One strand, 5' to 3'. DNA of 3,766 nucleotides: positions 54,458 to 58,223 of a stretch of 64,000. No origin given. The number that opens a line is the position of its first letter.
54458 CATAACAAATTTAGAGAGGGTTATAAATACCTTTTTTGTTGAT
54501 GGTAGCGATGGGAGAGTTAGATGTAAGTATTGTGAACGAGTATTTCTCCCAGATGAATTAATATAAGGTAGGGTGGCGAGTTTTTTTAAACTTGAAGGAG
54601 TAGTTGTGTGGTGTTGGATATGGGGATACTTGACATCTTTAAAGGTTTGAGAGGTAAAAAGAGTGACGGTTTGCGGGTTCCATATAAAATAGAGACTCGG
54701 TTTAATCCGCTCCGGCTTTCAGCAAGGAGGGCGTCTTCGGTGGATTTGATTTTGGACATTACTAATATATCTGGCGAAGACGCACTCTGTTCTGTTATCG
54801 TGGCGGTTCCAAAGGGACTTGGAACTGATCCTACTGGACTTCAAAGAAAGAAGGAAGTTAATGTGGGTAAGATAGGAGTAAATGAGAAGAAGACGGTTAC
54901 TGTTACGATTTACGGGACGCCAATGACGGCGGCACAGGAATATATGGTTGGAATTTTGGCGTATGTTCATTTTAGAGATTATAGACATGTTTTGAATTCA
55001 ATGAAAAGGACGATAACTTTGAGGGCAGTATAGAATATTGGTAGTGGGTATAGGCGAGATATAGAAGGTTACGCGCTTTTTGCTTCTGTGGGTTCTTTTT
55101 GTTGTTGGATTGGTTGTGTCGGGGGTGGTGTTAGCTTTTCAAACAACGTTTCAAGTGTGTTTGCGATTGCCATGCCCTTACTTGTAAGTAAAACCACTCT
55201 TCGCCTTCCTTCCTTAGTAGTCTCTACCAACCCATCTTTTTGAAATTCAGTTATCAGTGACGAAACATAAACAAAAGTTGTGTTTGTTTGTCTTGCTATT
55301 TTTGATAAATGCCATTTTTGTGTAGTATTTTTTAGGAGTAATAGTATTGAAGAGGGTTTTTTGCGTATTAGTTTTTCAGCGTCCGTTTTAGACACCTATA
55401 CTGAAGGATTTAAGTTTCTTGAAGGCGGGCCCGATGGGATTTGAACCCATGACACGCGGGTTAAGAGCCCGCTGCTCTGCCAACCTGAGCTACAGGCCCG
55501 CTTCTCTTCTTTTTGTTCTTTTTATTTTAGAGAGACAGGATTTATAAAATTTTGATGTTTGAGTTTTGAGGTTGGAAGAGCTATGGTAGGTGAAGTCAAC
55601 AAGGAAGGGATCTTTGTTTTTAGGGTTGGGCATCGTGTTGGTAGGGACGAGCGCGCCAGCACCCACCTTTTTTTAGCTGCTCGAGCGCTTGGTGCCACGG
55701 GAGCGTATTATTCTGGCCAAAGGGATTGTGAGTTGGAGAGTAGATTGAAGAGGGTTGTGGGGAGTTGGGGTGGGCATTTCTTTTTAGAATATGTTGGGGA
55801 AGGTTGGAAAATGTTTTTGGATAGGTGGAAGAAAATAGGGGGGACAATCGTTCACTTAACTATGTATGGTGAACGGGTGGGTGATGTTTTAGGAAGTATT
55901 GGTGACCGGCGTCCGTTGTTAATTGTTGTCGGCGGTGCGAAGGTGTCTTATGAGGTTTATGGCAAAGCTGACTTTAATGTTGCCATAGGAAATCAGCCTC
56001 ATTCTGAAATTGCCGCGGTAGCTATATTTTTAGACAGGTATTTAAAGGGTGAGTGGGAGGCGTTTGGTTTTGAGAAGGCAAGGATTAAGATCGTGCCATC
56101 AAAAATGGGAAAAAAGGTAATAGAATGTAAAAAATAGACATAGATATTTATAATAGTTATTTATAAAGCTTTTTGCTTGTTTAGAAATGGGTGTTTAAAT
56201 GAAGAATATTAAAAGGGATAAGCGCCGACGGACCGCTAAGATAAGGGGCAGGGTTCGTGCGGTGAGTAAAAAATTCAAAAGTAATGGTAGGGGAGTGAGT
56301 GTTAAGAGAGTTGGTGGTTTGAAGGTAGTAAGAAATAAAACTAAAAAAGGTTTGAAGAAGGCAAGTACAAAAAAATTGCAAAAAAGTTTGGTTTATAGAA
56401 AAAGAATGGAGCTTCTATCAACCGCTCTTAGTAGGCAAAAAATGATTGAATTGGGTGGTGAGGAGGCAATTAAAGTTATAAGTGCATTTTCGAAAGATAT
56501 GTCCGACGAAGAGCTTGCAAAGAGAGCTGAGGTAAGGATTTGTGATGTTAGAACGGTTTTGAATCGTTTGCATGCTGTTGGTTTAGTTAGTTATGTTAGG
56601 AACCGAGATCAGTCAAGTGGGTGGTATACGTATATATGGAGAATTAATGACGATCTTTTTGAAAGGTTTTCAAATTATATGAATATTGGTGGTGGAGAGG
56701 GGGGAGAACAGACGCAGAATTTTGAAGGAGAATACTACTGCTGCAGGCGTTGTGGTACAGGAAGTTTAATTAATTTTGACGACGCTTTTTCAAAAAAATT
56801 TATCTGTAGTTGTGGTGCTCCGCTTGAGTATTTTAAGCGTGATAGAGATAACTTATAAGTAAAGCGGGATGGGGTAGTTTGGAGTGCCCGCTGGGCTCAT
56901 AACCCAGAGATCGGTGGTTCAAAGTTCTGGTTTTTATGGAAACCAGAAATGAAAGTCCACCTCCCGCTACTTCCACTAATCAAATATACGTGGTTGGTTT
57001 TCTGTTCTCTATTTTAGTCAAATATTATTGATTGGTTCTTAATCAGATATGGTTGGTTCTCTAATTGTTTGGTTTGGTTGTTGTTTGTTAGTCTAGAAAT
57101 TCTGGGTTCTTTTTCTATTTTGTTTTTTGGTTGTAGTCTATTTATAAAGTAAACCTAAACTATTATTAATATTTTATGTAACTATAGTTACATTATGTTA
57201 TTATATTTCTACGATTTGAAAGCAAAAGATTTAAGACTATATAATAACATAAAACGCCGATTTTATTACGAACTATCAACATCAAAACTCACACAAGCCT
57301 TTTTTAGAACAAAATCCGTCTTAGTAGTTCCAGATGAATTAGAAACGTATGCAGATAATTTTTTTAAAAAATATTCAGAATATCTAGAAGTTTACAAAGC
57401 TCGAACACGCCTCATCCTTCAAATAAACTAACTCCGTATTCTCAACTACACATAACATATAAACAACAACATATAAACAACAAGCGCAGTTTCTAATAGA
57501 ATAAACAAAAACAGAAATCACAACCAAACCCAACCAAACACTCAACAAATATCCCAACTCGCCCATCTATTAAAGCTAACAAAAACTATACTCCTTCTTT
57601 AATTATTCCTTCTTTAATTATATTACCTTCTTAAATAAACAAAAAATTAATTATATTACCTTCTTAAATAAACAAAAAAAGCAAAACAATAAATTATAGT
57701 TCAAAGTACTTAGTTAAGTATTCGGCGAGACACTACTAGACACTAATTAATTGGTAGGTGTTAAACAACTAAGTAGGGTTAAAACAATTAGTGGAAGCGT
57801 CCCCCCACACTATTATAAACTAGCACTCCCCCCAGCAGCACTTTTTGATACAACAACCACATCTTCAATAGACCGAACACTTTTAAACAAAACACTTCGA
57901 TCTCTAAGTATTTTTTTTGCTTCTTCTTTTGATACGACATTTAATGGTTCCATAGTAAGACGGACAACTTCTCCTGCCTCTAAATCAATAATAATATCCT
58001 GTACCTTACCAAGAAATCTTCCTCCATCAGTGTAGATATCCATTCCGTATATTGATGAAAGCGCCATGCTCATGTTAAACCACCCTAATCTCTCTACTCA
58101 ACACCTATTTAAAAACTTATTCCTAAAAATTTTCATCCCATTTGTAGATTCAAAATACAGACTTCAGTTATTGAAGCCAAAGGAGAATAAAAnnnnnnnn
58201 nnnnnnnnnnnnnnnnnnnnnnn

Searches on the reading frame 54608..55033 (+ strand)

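Call 97: search_protein_families(library=pfam, max_evalue=1, proteins=[window:54608-55033:+])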
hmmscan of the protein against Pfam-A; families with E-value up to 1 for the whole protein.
window:54608-55033:+ (141 aa): 1 family
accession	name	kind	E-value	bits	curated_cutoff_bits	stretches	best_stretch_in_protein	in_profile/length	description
PF10358.15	NT-C2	-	0.11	12.6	25.2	1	50-105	15-68/143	N-terminal C2 in EEIG1 and EHBP1 proteins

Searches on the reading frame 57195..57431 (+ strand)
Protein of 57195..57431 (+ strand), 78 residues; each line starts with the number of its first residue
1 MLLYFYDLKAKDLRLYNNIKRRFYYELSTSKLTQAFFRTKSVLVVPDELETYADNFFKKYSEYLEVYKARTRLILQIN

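Call 6: search_protein_families(library=pfam, max_evalue=1, proteins=[window:57195-57431:+])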
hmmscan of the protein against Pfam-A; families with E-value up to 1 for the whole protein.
window:57195-57431:+ (78 aa): 1 family
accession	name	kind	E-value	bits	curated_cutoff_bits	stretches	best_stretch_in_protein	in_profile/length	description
PF15933.10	RnlB_antitoxin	-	0.024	15.4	27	1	12-65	35-88/94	Antitoxin to bacterial toxin RNase LS or RnlA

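Call 7: search_protein_families(library=ncbifam, max_evalue=1, proteins=[window:57195-57431:+])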
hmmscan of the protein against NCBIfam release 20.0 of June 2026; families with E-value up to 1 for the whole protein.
window:57195-57431:+ (78 aa): 1 family
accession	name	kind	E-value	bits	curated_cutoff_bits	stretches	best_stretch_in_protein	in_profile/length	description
NF053565.1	Gins23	equivalog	0.086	12.7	120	1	25-68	46-89/159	DNA replication protein Gins23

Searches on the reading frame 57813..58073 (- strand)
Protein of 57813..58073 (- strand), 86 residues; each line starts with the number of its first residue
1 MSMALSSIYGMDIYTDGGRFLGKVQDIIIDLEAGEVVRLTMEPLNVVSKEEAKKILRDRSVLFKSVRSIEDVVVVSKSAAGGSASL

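Call 6: search_protein_families(library=pfam, max_evalue=1, proteins=[window:57813-58073:-])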
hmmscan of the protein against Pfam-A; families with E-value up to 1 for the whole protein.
window:57813-58073:- (86 aa): 2 families
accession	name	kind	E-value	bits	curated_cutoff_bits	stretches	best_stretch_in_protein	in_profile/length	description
PF05239.21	PRC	-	2.5e-10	40.6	21.2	1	3-76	4-72/78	PRC-barrel domain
PF18349.7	PAZ_4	-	0.075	13.5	25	1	17-64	23-72/93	PAZ domain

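Call 7: search_protein_families(library=ncbifam, max_evalue=1, proteins=[window:57813-58073:-])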
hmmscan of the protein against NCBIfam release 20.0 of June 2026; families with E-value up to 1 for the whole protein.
window:57813-58073:- (86 aa): 1 family
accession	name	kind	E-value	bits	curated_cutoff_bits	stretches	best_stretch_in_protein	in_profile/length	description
NF052573.1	HisKinEspAMyxo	equivalog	0.0087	14.1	1400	1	9-77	207-272/755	serine histidine kinase EspA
